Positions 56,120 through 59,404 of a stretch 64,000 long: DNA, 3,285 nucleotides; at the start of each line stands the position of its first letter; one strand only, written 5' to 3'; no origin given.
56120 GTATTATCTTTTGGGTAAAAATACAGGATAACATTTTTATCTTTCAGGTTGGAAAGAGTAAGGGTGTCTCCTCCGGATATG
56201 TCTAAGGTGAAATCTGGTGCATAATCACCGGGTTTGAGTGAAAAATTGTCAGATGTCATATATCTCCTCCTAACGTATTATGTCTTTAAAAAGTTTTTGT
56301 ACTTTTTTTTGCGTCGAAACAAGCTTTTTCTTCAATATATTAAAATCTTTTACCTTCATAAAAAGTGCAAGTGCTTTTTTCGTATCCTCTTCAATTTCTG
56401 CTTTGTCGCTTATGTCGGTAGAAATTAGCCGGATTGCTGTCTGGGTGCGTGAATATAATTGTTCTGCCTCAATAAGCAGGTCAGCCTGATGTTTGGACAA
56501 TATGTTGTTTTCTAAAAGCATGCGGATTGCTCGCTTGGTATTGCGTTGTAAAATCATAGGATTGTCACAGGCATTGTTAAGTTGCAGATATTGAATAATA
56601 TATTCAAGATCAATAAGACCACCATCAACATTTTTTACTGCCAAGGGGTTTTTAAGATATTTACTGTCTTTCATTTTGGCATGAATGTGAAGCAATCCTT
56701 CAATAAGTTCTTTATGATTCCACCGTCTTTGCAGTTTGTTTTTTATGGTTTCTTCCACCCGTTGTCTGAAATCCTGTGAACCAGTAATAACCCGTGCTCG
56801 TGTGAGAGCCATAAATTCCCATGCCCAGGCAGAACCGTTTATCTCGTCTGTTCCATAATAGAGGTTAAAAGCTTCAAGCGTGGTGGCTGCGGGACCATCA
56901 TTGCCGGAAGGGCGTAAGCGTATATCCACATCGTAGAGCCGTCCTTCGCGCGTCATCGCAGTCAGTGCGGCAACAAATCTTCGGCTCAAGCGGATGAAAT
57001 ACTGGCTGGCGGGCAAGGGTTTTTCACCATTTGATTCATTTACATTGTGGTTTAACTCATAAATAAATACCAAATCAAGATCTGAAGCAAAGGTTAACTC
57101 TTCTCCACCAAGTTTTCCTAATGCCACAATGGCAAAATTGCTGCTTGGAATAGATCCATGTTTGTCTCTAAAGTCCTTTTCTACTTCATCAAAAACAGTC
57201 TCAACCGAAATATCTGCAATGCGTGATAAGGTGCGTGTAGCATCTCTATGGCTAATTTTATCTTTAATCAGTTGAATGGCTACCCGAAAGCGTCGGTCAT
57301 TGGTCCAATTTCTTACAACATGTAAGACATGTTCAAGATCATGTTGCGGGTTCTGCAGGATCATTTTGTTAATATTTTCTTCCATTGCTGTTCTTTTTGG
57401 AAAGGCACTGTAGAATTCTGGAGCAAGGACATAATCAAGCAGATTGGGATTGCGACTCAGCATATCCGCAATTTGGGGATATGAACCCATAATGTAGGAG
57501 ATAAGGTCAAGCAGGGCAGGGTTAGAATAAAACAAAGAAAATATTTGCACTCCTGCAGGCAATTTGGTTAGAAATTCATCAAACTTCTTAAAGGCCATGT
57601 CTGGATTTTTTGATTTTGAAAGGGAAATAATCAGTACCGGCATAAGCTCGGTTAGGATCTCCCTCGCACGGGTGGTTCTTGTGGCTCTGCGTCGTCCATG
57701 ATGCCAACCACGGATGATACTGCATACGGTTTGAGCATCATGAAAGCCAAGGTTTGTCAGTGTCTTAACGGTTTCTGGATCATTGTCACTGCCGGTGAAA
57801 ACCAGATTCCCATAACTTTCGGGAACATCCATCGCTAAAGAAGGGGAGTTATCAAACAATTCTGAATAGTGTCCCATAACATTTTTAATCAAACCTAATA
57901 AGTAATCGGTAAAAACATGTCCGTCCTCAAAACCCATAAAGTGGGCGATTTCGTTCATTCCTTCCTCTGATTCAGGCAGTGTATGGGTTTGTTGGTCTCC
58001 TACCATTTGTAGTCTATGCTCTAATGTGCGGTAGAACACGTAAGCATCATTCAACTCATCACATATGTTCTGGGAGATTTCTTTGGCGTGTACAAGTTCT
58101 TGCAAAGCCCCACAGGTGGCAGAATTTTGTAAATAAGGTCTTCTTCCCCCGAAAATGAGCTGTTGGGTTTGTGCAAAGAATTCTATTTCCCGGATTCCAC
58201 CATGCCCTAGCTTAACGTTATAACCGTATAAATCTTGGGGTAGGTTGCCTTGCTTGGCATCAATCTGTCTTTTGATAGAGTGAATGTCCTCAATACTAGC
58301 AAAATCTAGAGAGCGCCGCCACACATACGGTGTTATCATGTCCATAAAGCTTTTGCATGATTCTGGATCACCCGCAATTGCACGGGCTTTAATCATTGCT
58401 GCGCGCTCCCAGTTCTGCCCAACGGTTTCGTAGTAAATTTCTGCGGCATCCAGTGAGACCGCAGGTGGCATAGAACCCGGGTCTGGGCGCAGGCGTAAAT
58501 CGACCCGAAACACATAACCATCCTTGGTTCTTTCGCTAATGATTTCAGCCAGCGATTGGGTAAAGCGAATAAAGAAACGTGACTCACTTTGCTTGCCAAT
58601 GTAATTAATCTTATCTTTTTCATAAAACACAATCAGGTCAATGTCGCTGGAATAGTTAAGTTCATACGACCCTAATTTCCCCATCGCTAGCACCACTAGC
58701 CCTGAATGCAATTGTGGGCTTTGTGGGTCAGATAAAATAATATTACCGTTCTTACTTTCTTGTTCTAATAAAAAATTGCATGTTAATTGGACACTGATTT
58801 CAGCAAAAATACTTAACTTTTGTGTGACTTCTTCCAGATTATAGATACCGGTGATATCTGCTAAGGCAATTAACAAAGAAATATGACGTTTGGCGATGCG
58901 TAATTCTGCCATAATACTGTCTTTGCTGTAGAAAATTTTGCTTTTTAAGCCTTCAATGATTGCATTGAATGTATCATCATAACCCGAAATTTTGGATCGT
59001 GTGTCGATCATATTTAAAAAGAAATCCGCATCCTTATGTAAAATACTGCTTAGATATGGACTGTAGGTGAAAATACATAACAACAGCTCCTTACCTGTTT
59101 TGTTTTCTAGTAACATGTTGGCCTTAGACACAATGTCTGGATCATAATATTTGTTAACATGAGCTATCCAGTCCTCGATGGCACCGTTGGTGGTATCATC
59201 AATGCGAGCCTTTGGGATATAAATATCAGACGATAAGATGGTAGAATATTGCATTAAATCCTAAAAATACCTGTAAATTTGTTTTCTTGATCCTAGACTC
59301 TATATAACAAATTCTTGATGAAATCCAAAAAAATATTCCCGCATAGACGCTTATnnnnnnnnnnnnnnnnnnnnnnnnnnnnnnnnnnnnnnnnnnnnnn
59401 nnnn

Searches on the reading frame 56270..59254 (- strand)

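Call 48: search_protein_families(library=pfam, proteins=[window:56270-59254:-], max_evalue=0.00001)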
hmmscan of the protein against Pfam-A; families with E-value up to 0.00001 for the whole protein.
window:56270-59254:- (994 aa): 3 families
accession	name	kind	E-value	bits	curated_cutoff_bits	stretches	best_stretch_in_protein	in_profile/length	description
PF03710.21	GlnE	-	4.6e-110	367.4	24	2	58-303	4-249/252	Glutamate-ammonia ligase adenylyltransferase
PF08335.16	GlnD_UR_UTase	-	1.2e-35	123.1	21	2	340-466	21-140/141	GlnD PII-uridylyltransferase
PF03445.19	DUF294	-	9.8e-06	25.9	21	0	657-766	5-100/138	Putative nucleotidyltransferase DUF294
